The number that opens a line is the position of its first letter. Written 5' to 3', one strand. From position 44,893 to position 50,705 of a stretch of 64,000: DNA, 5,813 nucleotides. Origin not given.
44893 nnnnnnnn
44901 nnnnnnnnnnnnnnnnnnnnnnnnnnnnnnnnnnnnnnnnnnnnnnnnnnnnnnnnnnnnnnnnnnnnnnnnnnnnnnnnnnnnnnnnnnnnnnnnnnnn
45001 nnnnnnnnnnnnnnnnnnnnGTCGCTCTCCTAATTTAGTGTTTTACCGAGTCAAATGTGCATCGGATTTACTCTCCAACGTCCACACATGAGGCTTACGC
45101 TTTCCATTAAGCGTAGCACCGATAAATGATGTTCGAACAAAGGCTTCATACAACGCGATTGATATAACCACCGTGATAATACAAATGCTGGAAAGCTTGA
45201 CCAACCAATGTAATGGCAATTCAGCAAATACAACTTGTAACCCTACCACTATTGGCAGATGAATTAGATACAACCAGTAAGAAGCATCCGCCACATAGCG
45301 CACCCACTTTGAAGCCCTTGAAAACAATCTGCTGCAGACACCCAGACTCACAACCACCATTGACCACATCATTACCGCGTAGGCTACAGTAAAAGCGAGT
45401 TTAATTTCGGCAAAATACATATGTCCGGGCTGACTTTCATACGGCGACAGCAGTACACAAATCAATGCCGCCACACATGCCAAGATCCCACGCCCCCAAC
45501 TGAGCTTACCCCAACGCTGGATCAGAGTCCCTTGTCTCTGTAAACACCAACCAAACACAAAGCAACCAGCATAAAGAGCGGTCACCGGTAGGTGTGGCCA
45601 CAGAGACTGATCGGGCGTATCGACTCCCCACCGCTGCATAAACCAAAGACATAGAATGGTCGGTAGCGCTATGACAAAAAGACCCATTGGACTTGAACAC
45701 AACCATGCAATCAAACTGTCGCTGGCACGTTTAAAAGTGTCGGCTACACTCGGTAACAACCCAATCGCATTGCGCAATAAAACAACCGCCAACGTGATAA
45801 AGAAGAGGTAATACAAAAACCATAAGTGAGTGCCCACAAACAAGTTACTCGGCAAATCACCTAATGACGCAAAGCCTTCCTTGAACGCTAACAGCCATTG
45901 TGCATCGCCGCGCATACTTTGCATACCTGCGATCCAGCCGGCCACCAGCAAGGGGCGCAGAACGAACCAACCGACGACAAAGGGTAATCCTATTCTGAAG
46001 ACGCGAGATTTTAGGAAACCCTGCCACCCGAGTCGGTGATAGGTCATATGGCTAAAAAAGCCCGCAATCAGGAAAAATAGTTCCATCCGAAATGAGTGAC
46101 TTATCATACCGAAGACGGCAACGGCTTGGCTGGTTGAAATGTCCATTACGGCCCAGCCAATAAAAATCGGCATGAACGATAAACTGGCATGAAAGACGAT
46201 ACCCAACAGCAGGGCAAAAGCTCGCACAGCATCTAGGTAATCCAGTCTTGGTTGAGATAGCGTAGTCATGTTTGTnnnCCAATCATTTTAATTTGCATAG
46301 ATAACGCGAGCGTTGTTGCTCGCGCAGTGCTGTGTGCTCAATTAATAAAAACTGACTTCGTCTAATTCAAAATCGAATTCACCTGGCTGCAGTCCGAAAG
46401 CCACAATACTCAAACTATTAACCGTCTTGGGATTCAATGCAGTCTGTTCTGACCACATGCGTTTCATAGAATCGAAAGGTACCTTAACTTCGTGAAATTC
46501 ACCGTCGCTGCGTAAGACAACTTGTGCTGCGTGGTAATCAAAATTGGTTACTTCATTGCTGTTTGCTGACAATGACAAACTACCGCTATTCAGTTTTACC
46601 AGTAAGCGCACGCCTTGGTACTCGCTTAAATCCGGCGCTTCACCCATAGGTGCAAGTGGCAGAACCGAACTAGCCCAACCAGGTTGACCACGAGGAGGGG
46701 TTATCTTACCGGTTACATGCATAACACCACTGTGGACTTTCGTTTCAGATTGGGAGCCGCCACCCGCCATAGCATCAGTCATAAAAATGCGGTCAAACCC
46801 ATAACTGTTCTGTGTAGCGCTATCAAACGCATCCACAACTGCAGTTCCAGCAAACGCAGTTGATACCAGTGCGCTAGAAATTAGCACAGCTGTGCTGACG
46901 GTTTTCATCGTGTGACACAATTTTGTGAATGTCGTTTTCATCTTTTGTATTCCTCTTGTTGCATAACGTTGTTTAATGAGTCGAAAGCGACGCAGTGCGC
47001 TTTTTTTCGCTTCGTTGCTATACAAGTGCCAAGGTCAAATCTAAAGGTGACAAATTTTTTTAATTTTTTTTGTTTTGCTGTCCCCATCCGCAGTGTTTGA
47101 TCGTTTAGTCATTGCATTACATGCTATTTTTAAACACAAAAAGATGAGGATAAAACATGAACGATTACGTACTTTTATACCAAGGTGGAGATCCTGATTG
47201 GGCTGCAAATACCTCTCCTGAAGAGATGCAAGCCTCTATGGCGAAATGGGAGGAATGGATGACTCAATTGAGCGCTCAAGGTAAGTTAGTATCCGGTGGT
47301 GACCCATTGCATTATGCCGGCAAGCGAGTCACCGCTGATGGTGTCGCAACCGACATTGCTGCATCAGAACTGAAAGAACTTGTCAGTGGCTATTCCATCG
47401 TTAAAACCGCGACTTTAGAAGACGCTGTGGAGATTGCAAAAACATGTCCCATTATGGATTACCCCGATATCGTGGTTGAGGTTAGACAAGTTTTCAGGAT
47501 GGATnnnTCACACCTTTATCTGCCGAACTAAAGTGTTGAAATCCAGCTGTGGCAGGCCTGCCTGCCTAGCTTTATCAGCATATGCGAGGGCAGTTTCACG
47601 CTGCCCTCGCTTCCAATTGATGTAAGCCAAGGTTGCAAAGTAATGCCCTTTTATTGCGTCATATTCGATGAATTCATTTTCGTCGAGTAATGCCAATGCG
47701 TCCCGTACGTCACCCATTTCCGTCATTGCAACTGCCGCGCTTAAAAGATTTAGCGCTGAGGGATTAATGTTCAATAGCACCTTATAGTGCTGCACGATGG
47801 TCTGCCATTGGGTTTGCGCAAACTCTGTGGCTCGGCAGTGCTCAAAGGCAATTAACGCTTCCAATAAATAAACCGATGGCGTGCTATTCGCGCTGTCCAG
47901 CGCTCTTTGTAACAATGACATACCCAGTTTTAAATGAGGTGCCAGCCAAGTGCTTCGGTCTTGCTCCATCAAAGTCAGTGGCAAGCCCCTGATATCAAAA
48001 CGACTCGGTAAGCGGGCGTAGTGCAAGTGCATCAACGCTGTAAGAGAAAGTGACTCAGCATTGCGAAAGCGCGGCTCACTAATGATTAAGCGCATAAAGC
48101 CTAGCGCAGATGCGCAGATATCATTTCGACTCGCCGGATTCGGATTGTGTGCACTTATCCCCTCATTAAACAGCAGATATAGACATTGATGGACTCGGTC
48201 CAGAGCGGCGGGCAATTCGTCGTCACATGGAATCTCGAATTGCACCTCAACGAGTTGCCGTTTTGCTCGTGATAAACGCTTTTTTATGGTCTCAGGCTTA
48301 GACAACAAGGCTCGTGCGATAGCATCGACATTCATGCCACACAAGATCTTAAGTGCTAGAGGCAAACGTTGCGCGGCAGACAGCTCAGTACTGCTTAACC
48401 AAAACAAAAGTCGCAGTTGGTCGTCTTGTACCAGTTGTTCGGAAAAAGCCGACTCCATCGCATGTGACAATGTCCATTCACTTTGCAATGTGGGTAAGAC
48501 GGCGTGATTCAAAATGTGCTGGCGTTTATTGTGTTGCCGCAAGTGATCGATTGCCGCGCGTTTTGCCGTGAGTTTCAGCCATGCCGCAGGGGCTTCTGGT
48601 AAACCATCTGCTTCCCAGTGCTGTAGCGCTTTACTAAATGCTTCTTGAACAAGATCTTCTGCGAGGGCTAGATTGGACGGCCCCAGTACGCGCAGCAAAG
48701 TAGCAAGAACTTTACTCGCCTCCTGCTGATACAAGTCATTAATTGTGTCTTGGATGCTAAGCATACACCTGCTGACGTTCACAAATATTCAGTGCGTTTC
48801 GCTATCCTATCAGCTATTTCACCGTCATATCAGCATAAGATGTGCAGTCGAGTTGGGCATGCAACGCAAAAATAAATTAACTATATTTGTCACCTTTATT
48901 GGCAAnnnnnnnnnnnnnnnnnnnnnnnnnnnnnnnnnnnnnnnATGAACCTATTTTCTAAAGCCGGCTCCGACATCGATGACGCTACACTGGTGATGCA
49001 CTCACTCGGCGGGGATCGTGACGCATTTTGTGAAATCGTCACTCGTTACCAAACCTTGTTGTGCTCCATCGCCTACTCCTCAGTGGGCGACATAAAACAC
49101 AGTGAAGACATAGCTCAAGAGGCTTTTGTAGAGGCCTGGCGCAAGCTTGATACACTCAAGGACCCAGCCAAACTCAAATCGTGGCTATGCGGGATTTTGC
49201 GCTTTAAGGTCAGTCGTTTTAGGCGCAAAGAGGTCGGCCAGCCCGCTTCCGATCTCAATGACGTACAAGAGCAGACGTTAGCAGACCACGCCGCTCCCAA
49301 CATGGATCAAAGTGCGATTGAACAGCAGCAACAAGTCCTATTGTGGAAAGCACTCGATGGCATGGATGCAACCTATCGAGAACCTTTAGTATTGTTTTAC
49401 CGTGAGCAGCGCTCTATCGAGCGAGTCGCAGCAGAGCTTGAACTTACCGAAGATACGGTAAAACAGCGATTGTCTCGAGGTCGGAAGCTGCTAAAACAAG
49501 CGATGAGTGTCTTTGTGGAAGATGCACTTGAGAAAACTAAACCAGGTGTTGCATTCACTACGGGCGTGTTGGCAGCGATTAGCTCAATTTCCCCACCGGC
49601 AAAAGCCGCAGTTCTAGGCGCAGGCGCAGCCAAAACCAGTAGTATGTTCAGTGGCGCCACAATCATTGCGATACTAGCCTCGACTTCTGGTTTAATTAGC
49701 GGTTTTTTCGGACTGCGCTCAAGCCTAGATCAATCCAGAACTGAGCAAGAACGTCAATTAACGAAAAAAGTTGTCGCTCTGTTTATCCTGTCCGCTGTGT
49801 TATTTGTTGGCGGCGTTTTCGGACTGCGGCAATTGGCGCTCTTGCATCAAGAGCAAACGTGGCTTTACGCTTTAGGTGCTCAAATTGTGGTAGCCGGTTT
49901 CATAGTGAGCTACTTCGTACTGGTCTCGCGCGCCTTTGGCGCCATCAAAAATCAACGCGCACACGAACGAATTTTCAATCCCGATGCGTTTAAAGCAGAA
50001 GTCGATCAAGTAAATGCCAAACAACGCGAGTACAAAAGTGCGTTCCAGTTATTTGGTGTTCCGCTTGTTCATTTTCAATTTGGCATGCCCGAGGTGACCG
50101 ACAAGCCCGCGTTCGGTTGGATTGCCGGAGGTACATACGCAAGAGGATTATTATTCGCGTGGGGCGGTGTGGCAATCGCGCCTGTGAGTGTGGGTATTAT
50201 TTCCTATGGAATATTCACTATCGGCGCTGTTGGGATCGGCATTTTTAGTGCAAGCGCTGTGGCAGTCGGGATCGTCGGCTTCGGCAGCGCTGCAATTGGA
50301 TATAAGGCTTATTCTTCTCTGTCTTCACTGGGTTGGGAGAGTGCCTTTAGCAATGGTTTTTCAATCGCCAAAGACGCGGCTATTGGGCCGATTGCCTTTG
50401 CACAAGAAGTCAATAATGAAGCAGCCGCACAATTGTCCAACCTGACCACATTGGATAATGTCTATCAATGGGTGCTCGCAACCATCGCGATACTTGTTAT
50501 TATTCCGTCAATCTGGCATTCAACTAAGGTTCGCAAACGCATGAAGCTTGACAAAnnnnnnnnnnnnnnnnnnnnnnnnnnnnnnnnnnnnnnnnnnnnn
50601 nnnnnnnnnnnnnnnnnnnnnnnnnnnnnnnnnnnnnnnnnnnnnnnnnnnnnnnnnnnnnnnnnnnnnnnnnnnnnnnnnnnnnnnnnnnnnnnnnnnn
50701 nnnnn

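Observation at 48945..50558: ECF sigma factor covalently fused to a multi-pass Gly-rich membrane domain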

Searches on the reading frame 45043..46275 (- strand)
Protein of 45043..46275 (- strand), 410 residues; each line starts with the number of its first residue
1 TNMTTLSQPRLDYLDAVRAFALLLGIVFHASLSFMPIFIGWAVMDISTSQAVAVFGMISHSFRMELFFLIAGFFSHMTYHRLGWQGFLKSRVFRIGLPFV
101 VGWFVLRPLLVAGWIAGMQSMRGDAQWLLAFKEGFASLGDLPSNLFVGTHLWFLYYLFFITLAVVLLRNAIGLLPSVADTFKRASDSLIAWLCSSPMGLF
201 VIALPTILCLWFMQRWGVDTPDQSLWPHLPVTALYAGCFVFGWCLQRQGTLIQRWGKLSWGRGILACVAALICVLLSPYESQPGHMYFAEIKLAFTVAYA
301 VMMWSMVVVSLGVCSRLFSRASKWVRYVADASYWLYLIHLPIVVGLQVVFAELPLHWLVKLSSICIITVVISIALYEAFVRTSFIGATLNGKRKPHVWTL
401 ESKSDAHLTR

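Call 22: search_protein_families(library=pfam, proteins=[window:45043-46275:-], max_evalue=0.001)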
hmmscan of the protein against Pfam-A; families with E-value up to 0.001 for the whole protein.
window:45043-46275:- (410 aa): 1 family
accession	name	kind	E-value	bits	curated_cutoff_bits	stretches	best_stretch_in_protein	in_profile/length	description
PF01757.29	Acyl_transf_3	-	3.5e-32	112.2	31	1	12-376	2-325/326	Acyltransferase domain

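Call 66: search_protein_families(library=ncbifam, proteins=[window:45043-46275:-], max_evalue=0.01)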
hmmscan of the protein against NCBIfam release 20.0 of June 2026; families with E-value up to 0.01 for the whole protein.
window:45043-46275:- (410 aa): 1 family
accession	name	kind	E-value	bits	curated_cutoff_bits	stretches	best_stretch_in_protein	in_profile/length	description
NF003014.0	PRK03854.1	equivalog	5.4e-44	150.9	338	1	4-395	2-376/386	glucans biosynthesis protein MdoC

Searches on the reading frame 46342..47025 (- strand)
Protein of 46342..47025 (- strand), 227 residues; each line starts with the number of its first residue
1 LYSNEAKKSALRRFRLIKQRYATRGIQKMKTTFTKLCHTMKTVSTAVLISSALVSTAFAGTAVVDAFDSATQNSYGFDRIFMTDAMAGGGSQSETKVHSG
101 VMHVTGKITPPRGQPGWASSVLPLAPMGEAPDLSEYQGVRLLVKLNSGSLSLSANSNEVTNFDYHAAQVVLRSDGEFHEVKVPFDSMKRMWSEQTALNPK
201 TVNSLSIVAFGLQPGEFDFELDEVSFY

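Call 4: search_protein_families(library=pfam, proteins=[window:46342-47025:-], max_evalue=0.01)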
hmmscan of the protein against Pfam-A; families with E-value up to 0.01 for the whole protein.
window:46342-47025:- (227 aa): 1 family
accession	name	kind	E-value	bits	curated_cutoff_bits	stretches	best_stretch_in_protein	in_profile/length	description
PF08547.18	CIA30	-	7.7e-11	42.7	24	1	81-220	14-156/157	Complex I intermediate-associated protein 30 (CIA30)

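Call 5: search_protein_families(library=ncbifam, proteins=[window:46342-47025:-], max_evalue=0.01)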
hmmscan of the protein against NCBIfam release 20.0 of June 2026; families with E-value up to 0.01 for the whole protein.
window:46342-47025:- (227 aa): 0 families

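Call 66: search_protein_families(library=ncbifam, proteins=[window:46342-46941:-], max_evalue=0.01)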
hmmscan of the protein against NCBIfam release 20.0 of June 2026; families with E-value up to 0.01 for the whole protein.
window:46342-46941:- (199 aa): 0 families

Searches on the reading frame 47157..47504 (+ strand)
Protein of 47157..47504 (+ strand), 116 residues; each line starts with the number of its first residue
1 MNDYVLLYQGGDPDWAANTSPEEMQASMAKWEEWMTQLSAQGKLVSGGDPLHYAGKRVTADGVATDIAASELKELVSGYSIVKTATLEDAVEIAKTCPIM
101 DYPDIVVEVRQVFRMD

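Call 4: search_protein_families(library=pfam, proteins=[window:47157-47504:+], max_evalue=0.01)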
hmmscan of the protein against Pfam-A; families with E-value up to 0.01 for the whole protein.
window:47157-47504:+ (116 aa): 1 family
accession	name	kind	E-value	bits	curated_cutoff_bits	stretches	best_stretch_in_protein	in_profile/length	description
PF03795.20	YCII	-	5.3e-08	33.7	24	1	19-115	14-94/95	YCII-related domain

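Call 5: search_protein_families(library=ncbifam, proteins=[window:47157-47504:+], max_evalue=0.01)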
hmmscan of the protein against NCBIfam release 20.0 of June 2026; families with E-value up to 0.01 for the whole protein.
window:47157-47504:+ (116 aa): 0 families

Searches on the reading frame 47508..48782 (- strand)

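Call 4: search_protein_families(library=pfam, proteins=[window:47508-48782:-], max_evalue=0.01)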
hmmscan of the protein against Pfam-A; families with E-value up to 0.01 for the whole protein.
window:47508-48782:- (424 aa): 3 families
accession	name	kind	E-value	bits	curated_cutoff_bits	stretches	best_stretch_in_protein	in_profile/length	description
PF20239.3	DUF6596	-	8.5e-24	84.2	27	1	194-294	2-101/102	Family of unknown function (DUF6596)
PF04542.20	Sigma70_r2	-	7.7e-13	48.5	24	1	17-86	1-70/71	Sigma-70 region 2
PF08281.18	Sigma70_r4_2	-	6.6e-06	26.1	25.7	1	133-177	10-54/54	Sigma-70, region 4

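Call 5: search_protein_families(library=ncbifam, proteins=[window:47508-48782:-], max_evalue=0.01)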
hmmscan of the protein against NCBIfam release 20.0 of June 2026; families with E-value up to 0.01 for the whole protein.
window:47508-48782:- (424 aa): 47 families (the best 25 are shown)
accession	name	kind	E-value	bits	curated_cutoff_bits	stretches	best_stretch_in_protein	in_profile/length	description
TIGR02937.1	sigma70-ECF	superfamily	4.9e-13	49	42.9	1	14-178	3-162/165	sigma-70 family RNA polymerase sigma factor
TIGR02983.1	SigE-fam_strep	subfamily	1.7e-12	47.6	141.55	1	18-179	11-156/162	SigE family RNA polymerase sigma factor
TIGR02950.1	SigM_subfam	subfamily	3.5e-12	46.4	147.95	1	13-178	1-155/159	RNA polymerase sigma factor, SigM family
NF058625.1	sigma_PG0214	equivalog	1.7e-11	44.1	130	1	37-179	27-159/170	GFO_1088 family ECF-type sigma factor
NF007214.0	PRK09636.1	subfamily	5.4e-10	38.9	271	1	14-182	6-164/293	RNA polymerase sigma factor SigJ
NF008888.0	PRK11922.1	equivalog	6.3e-10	39.1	204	1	40-178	56-193/231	RNA polymerase sigma factor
NF007227.0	PRK09645.1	subfamily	8.6e-10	38.8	202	1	12-177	13-166/177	sigma-70 family RNA polymerase sigma factor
NF009166.1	PRK12513.1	equivalog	1.7e-09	37.7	206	1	15-178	25-183/193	RNA polymerase sigma factor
NF007213.0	PRK09635.1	equivalog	1.9e-09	37.2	317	1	28-181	21-166/290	RNA polymerase sigma factor SigI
TIGR02985.1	Sig70_bacteroi1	subfamily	3.8e-09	37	126.4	1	15-177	4-158/162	RNA polymerase sigma-70 factor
NF009170.0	PRK12517.1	subfamily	7.3e-09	35.3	197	1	39-180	48-175/188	RNA polymerase sigma factor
NF009172.0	PRK12519.1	subfamily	9.4e-09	35.1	222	1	14-177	31-185/194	RNA polymerase sigma factor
NF009171.0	PRK12518.1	equivalog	1.1e-08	35.1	208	1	3-178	18-181/191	RNA polymerase sigma factor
TIGR02957.1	SigX4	subfamily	1.1e-07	31.3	323.25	1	18-181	3-156/281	RNA polymerase sigma-70 factor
NF007216.0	PRK09638.1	equivalog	1.3e-07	31.6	194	1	12-178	18-171/180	RNA polymerase sigma factor SigY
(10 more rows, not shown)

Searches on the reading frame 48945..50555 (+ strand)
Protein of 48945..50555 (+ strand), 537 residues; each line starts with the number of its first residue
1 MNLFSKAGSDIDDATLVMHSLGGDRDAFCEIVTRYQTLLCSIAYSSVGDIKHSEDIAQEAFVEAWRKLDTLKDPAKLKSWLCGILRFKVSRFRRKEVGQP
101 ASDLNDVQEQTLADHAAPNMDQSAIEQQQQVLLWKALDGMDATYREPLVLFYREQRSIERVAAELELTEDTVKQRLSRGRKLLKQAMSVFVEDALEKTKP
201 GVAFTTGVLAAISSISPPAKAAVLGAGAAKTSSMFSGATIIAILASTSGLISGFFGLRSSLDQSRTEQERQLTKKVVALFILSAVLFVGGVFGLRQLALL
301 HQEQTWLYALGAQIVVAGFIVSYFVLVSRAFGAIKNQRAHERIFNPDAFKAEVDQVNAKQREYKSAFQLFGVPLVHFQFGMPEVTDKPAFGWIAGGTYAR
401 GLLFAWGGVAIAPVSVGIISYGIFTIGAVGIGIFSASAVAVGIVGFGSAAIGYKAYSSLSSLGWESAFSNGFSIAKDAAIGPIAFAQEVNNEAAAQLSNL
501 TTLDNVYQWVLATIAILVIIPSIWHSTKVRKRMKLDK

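Call 4: search_protein_families(library=pfam, proteins=[window:48945-50555:+], max_evalue=0.01)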
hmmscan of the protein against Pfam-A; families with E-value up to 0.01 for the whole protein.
window:48945-50555:+ (537 aa): 4 families
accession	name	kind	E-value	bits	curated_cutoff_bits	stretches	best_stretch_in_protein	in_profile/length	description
PF04542.20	Sigma70_r2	-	1.2e-12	47.8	24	1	32-96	2-68/71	Sigma-70 region 2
PF08281.18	Sigma70_r4_2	-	1.3e-10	41.2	25.7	1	132-183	3-54/54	Sigma-70, region 4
PF04545.22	Sigma70_r4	-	2.4e-06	27.4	24.1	1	136-184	1-49/50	Sigma-70, region 4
PF13556.12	HTH_30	-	0.0098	16.1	27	0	148-184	5-41/59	PucR C-terminal helix-turn-helix domain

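Call 5: search_protein_families(library=ncbifam, proteins=[window:48945-50555:+], max_evalue=0.01)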
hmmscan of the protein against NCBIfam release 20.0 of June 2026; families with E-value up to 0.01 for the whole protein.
window:48945-50555:+ (537 aa): 77 families (the best 25 are shown)
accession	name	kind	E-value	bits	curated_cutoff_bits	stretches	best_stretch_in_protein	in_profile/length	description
NF008888.0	PRK11922.1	equivalog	4.8e-27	95.1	204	1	9-195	13-204/231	RNA polymerase sigma factor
NF009170.0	PRK12517.1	subfamily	8.6e-26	90.5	197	1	25-188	22-177/188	RNA polymerase sigma factor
TIGR02989.1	Sig-70_gvs1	subfamily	1.5e-23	83.5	124.55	1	27-185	2-156/158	RNA polymerase sigma-70 factor, Rhodopirellula/Verrucomicrobium family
NF007223.0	PRK09641.1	equivalog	3.1e-23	82.6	209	1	20-187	12-184/187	RNA polymerase sigma factor SigW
TIGR02937.1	sigma70-ECF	superfamily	6.7e-22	77.9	42.9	1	26-187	1-165/165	sigma-70 family RNA polymerase sigma factor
NF006930.0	PRK09415.1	subfamily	2.5e-21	76.3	198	1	24-188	14-176/179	RNA polymerase factor sigma C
NF007225.0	PRK09643.1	equivalog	3.3e-21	75.9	190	1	8-197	9-192/204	RNA polymerase sigma factor SigM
TIGR02983.1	SigE-fam_strep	subfamily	8.7e-21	74.5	141.55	1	25-187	5-158/162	SigE family RNA polymerase sigma factor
NF004113.0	PRK05602.1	equivalog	3.3e-20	72.6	208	1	9-188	28-202/211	RNA polymerase sigma factor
TIGR02985.1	Sig70_bacteroi1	subfamily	3.9e-20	72.7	126.4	1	27-186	2-161/162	RNA polymerase sigma-70 factor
TIGR02948.1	SigW_bacill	equivalog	7.3e-20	71.8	243.1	1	22-187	14-184/187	RNA polymerase sigma factor SigW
NF009171.0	PRK12518.1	equivalog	8.8e-20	71.3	208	1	9-186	10-183/191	RNA polymerase sigma factor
NF009166.1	PRK12513.1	equivalog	1.4e-17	64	206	1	9-188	5-187/193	RNA polymerase sigma factor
NF009168.0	PRK12515.1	subfamily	4.1e-17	62.3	236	1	12-187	8-179/189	RNA polymerase sigma factor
TIGR02954.1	Sig70_famx3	hypoth_equivalog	4.5e-16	59.1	188.5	1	13-188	3-168/170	RNA polymerase sigma-70 factor, TIGR02954 family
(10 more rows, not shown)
